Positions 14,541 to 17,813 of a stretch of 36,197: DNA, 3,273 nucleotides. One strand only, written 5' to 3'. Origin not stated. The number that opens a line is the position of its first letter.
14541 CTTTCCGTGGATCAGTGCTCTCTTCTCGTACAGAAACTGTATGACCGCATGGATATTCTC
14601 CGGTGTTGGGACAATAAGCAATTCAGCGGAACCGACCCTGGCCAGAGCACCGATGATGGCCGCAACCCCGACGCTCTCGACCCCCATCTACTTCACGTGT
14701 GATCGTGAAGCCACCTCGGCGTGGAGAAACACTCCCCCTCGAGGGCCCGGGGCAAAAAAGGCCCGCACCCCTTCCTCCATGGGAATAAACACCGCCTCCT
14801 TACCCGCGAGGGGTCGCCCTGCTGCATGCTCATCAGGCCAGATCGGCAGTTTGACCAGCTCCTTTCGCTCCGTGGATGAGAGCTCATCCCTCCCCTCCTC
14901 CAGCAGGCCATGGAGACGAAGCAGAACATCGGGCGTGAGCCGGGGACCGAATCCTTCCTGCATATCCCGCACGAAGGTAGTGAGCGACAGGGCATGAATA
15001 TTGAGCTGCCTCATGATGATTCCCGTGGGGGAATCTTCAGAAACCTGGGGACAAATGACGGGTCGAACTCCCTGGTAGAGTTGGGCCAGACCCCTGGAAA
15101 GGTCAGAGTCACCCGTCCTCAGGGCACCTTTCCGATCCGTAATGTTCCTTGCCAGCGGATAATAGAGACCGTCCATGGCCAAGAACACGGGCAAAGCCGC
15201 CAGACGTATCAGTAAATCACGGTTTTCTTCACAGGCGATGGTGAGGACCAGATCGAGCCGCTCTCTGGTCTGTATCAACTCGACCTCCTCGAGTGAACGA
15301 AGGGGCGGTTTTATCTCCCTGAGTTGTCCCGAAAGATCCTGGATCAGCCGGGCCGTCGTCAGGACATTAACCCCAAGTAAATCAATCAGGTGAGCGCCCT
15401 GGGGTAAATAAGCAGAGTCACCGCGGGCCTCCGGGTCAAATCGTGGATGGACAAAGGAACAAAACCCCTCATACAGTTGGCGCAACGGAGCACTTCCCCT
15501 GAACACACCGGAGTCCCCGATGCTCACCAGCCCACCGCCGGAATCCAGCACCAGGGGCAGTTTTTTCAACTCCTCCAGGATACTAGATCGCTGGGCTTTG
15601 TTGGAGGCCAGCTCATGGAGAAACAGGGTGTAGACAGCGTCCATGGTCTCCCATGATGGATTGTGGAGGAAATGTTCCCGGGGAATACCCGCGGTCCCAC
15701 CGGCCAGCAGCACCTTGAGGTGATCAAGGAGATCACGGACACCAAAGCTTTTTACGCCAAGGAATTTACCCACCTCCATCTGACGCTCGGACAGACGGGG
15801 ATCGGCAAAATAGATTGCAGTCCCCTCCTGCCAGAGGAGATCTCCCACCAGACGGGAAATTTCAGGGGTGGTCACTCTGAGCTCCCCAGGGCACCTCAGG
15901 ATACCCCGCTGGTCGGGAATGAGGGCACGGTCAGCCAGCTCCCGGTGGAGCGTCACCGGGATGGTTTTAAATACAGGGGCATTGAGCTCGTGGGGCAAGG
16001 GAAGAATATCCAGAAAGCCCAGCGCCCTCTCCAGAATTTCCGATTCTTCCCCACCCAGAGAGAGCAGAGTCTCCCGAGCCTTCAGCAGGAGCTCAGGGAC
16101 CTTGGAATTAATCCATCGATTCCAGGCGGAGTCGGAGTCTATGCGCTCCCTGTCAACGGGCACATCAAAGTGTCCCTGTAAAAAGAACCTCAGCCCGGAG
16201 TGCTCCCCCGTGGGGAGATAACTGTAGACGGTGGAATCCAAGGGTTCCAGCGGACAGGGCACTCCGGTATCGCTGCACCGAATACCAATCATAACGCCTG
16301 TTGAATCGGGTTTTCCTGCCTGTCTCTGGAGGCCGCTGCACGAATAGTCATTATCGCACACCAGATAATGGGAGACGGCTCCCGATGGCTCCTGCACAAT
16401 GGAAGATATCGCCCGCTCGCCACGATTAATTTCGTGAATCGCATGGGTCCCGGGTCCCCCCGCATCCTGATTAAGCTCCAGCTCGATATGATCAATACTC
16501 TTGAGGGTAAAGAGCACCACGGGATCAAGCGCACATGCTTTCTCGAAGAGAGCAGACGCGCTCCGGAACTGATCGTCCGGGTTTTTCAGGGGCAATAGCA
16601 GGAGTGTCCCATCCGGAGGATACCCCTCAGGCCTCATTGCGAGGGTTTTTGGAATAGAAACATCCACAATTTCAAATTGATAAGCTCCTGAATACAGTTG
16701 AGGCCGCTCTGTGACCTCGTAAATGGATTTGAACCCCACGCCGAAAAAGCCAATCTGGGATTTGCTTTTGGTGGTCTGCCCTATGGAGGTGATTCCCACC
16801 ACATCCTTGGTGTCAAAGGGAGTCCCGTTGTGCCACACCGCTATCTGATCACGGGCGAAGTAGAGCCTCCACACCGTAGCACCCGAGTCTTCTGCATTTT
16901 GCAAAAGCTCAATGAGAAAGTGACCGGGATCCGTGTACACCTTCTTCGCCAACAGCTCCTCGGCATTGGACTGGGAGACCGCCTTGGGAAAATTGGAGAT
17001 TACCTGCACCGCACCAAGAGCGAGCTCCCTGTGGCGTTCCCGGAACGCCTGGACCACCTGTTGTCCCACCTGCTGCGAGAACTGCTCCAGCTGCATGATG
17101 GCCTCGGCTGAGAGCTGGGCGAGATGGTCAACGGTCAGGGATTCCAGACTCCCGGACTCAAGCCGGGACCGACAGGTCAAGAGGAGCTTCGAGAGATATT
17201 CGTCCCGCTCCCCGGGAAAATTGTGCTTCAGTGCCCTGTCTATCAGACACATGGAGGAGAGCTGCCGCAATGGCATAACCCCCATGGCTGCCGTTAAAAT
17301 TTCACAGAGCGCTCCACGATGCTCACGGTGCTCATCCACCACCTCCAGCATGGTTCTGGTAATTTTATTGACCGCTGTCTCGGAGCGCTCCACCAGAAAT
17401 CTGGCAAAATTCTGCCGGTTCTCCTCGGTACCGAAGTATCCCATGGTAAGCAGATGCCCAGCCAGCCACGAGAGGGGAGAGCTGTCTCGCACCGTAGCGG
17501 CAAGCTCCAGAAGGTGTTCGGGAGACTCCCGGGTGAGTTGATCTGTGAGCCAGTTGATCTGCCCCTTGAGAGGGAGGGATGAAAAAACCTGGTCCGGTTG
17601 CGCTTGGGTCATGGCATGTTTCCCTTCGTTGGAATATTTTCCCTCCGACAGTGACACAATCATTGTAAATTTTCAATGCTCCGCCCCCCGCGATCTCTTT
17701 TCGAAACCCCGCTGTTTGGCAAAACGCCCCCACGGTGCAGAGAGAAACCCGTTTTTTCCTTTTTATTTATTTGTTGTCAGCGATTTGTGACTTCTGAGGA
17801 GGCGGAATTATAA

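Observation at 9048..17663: Sacsin-type GHKL ATPase coupled to a 1,879-aa repeat protein with a transglutaminase-like core: an uncharacterised giant cytoplasmic module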

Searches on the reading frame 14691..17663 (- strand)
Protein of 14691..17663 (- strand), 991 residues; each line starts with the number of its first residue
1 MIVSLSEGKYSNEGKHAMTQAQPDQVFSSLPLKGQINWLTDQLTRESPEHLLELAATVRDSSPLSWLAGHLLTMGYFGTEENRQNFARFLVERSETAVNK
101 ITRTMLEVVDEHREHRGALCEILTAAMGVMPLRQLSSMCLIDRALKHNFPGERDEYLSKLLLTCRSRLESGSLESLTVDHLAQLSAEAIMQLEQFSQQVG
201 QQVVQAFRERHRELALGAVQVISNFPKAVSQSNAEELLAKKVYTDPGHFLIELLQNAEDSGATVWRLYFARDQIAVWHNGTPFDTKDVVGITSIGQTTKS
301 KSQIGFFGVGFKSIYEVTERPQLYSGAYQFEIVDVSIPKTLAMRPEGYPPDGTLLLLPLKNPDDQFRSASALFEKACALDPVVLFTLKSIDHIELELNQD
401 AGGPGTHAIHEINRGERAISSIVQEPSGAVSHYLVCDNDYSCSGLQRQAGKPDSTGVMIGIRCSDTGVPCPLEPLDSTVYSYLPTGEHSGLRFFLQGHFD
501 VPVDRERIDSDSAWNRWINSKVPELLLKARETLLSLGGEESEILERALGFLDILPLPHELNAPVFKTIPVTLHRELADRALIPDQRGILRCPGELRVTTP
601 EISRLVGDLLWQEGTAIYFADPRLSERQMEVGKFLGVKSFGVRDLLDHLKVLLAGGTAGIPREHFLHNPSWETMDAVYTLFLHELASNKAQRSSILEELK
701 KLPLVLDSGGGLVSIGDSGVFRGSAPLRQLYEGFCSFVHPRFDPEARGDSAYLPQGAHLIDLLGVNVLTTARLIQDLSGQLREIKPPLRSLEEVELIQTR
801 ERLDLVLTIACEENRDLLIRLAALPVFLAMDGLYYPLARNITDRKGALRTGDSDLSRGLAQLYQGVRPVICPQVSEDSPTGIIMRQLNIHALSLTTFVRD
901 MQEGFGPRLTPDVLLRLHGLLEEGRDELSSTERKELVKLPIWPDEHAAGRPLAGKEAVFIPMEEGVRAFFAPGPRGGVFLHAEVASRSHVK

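Call 5: search_protein_families(library=pfam, proteins=[window:14691-17663:-], max_evalue=0.1)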
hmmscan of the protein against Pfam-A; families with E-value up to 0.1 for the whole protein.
window:14691-17663:- (991 aa): 1 family
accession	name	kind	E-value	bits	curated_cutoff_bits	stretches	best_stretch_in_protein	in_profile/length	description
PF25794.1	SACS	-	1.7e-14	54.6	32.8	1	243-334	15-128/247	Sacsin domain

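Call 6: search_protein_families(library=ncbifam, proteins=[window:14691-17663:-], max_evalue=0.1)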
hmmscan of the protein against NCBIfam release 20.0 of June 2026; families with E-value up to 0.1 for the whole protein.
window:14691-17663:- (991 aa): 1 family
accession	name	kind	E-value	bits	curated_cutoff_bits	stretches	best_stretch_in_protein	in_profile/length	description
NF047352.1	P_loop_sacsin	domain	1.4e-21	76.7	50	1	248-323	2-79/80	sacsin N-terminal ATP-binding-like domain-containing protein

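Call 10: find_homologous_proteins(query=window:14691-17663:-)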
Query window:14691-17663:- (991 aa): 25 proteins with E <= 0.001 among 8000 candidates.
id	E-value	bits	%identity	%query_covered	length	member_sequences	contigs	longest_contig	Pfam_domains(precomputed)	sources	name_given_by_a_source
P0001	0.0e+0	2214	100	98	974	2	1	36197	PF25794.2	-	-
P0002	3.1e-209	716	43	98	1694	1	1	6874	PF02518.32,PF00512.32,PF25794.2,PF00072.31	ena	-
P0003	7.2e-206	705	41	97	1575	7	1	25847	PF25794.2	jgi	-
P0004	1.1e-197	678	41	97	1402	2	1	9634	PF25794.2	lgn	-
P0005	4.0e-174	600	45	73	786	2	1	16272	PF25794.2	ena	-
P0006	1.7e-169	584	47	64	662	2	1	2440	PF25794.2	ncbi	ncbi:MAG: hypothetical protein AAFS10_16145, partial [Myxococcota bacterium]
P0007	2.7e-162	561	49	58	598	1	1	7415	PF25794.2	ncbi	ncbi:MAG: hypothetical protein AB1Z98_16870, partial [Nannocystaceae bacterium]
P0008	3.4e-143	497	42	64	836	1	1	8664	PF25794.2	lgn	-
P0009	6.7e-123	430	48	48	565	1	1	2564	PF25794.2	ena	-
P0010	6.3e-119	417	54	38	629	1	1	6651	PF25794.2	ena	-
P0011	3.9e-107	378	39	54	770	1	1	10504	PF25794.2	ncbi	ncbi:MAG: hypothetical protein ACI9MR_001637, partial [Myxococcota bacterium]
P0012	2.1e-102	362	31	98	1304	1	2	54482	PF25794.2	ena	-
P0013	2.1e-101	359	40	63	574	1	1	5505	PF25794.2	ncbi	ncbi:MAG: hypothetical protein AB1758_12170, partial [Candidatus Eremiobacterota bacterium]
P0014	4.2e-97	345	33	78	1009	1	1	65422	PF25794.2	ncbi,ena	-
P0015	1.1e-92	330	37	54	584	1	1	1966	PF25794.2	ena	-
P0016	1.5e-89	320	36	49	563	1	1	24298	PF25794.2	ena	-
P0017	2.6e-73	266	38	36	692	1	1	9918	PF25794.2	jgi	jgi:hypothetical protein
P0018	6.8e-25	106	29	40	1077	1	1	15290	PF25794.2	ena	-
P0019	5.5e-18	83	26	36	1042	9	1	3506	PF25794.2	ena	-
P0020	5.4e-17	80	37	18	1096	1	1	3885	PF25794.2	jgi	-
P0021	3.8e-16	77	27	49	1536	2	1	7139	PF13020.13,PF25794.2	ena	-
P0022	1.3e-14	72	24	34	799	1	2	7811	PF25794.2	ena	-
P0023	2.7e-12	64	22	45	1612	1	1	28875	PF13020.13,PF25794.2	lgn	-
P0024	1.6e-10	58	25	29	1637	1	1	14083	PF13020.13,PF25794.2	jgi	jgi:hypothetical protein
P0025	4.2e-10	57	25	32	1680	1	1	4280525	PF00656.28,PF04326.20,PF25794.2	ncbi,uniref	ncbi:sacsin N-terminal ATP-binding-like domain-containing protein [Agaribacterium sp. ZY112]|uniref:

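Call 15: search_protein_families(library=padloc, proteins=[window:14691-17663:-], max_evalue=0.01)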
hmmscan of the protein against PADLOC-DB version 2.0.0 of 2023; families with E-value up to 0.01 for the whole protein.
window:14691-17663:- (991 aa): 9 families
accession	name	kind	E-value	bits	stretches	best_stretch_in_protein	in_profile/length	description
PDLC03972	TmtA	-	6.5e-45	151.7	1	227-721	22-517/1302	-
PDLC03966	TmtA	-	6e-41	138.3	1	234-597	31-434/1655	-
PDLC03968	TmtA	-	2.3e-40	136.3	1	239-605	68-436/1486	-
PDLC03965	TmtA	-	6.7e-36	121.7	2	247-330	31-119/1370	-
PDLC03964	TmtA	-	2.8e-21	73.4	2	228-329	31-136/1538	-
PDLC03971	TmtA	-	5.6e-19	65.2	2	248-326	56-145/1782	-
PDLC03970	TmtA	-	4e-18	62.8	1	241-317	58-134/1552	-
PDLC03969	TmtA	-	5.1e-15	52.1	1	293-718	92-524/1563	-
PDLC03967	TmtA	-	0.00037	17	1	252-311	44-109/1063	-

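Call 16: find_encoding_contigs(protein=P0003, flank=10000, max_places=3)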
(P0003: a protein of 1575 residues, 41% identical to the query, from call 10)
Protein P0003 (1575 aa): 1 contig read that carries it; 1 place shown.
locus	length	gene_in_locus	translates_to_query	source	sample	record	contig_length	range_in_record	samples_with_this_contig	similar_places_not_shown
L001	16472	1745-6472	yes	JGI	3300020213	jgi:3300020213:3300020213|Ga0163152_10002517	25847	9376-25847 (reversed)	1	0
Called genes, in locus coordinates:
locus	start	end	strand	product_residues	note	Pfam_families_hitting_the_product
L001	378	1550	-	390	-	-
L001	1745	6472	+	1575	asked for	PF25794:SACS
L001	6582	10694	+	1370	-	-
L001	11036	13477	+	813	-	PF00069:Pkinase, PF07714:PK_Tyr_Ser-Thr, PF13181:TPR_8 (faint), PF13371:TPR_9 (weak), PF00515:TPR_1 (faint), PF07719:TPR_2 (faint), PF13414:TPR_11 (faint), PF13432:TPR_16 (faint)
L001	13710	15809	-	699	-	PF00036:EF-hand_1 (faint), PF13405:EF-hand_6 (faint)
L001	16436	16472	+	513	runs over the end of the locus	PF01963:TraB_PrgY_gumN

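Call 19: find_encoding_contigs(protein=P0012, flank=10000, max_places=3)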
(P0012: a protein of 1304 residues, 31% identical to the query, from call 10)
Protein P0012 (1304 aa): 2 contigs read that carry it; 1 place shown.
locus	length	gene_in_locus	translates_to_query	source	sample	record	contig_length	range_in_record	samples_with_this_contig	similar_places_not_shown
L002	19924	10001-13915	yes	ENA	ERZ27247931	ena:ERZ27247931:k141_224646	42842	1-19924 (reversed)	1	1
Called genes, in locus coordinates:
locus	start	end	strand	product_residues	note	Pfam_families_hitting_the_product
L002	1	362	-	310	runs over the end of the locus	PF12146:Hydrolase_4, PF00561:Abhydrolase_1, PF12697:Abhydrolase_6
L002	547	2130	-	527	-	PF00501:AMP-binding, PF13193:AMP-binding_C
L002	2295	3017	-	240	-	-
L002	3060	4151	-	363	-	-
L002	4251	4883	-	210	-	-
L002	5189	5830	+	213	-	PF13529:Peptidase_C39_2 (weak)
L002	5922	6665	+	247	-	PF00440:TetR_N, PF13305:TetR_C_33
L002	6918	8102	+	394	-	PF26309:DUF8082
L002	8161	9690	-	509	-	PF02518:HATPase_c, PF00072:Response_reg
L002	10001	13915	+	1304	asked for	PF25794:SACS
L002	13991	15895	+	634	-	PF00246:Peptidase_M14 (weak)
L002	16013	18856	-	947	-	PF07691:PA14, PF10528:GLEYA (weak)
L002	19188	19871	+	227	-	-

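Call 20: find_encoding_contigs(protein=P0014, flank=10000, max_places=3)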
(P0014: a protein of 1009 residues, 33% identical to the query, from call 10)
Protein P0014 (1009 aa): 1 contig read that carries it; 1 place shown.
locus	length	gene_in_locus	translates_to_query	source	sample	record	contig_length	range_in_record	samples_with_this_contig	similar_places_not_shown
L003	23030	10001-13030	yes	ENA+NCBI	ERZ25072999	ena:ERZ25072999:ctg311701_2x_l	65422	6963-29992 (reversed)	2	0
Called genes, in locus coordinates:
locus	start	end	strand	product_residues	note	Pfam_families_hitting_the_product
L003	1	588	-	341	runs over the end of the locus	PF01145:Band_7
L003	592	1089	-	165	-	-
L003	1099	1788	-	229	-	PF00293:NUDIX, PF19368:WHD_AraR, PF21906:WHD_NrtR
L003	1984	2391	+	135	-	PF03747:ADP_ribosyl_GH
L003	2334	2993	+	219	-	PF03747:ADP_ribosyl_GH, PF01661:Macro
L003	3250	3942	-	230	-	PF03008:DUF234 (weak)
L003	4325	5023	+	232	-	PF05717:TnpB_IS66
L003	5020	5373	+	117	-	-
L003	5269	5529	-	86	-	-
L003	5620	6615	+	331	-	PF03050:DDE_Tnp_IS66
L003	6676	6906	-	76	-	-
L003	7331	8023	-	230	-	-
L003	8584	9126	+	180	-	-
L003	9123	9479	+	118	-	PF13276:HTH_21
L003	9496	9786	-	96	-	-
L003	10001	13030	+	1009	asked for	PF25794:SACS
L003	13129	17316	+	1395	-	PF01841:Transglut_core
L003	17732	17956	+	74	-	PF01954:AF2212-like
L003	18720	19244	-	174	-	PF22741:PTP-NADK (weak), PF04273:BLH_phosphatase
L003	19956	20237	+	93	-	-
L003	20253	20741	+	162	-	PF15731:MqsA_antitoxin, PF13560:HTH_31 (faint), PF01381:HTH_3 (weak)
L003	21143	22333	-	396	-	-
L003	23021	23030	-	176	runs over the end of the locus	PF01844:HNH, PF14279:HNH_5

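Call 21: find_encoding_contigs(protein=P0004, flank=10000, max_places=3)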
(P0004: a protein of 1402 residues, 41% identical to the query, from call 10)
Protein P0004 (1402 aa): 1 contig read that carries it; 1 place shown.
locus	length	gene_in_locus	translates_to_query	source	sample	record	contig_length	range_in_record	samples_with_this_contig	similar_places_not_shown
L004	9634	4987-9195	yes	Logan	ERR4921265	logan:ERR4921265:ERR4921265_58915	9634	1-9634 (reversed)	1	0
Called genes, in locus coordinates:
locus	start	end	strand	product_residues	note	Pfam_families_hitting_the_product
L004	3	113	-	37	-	?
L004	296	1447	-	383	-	PF01966:HD (weak), PF13671:AAA_33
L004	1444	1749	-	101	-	-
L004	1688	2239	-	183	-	PF09414:RNA_ligase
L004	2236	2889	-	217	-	PF13489:Methyltransf_23 (weak), PF13649:Methyltransf_25, PF13847:Methyltransf_31 (faint), PF08241:Methyltransf_11, PF08242:Methyltransf_12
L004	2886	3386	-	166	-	-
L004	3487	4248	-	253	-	PF00413:Peptidase_M10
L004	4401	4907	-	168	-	-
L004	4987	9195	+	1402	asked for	PF25794:SACS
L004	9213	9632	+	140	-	?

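Call 36: search_solved_structures(query=window:14691-17663:-, max_evalue=0.01, show_alignments=1)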
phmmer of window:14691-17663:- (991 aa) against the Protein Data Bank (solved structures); distinct sequences matched with E-value up to 0.01: 4.
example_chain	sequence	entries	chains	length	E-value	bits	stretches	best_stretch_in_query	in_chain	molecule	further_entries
5v47_A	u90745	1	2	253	1.3e-06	30.3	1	242-327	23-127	Lizard sacsin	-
5v44_A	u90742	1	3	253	6.1e-06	28.1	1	242-327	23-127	Sacsin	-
5v46_A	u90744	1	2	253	6.2e-06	28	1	242-327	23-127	Sacsin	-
5v45_A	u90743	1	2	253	6.3e-06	28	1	242-327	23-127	Sacsin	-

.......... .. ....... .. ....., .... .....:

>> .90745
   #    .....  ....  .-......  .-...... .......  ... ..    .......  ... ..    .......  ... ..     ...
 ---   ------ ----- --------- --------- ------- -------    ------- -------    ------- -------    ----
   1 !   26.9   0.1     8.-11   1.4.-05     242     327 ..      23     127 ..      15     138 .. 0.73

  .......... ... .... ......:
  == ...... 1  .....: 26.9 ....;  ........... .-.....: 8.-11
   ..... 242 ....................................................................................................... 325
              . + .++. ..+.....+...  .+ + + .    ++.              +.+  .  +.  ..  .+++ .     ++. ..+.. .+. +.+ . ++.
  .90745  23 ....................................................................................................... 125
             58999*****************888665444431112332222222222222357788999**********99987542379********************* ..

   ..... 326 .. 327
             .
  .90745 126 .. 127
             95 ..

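Call 54: find_encoding_contigs(protein=P0001, flank=3000, max_places=6)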
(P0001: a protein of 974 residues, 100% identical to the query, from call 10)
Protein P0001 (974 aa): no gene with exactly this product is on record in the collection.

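Call 56: list_cluster_members(proteins=[P0001, P0026, P0027, P0028, P0030, P0031, P0033, P0036])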
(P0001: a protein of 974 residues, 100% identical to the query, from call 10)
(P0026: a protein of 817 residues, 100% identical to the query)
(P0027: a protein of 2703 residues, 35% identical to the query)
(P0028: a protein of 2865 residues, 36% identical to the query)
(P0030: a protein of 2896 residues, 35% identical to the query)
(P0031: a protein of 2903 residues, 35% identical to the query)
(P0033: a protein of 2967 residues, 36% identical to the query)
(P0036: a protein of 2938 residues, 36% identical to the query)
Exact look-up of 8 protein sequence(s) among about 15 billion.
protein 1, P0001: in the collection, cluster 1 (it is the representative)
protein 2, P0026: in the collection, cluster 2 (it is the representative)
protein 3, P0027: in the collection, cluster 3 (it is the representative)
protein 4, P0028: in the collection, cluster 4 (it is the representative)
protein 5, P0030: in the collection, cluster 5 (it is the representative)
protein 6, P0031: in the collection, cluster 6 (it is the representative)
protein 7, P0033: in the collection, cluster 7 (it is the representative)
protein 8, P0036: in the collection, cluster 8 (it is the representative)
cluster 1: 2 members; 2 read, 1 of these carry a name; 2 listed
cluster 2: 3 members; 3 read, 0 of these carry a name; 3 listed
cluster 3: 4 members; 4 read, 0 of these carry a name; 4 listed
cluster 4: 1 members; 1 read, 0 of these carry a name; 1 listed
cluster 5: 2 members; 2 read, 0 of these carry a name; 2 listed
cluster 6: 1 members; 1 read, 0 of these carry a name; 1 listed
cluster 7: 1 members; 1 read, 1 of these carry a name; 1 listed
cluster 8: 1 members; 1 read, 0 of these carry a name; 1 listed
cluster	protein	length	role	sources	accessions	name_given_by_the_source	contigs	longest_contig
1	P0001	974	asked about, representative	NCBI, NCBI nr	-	-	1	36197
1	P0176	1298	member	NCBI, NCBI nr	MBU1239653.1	hypothetical protein KJ865_08070, partial [Myxococcota bacterium] | hypothetical protein [Myxococcota bacterium]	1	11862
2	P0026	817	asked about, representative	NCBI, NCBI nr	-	-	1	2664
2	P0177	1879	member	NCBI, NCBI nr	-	-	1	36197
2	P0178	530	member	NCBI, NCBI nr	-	-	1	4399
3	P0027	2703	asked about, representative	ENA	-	-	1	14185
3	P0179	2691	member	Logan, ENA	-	-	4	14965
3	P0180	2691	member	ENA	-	-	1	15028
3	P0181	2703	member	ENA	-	-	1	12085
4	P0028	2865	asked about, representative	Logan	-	-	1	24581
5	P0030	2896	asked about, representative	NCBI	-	-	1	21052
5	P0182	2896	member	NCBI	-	-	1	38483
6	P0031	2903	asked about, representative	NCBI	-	-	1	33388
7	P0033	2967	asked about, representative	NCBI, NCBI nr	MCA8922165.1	MAG: hypothetical protein KDD82_10180 [Planctomycetes bacterium] | hypothetical protein [Planctomycetota bacterium]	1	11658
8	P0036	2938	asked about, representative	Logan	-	-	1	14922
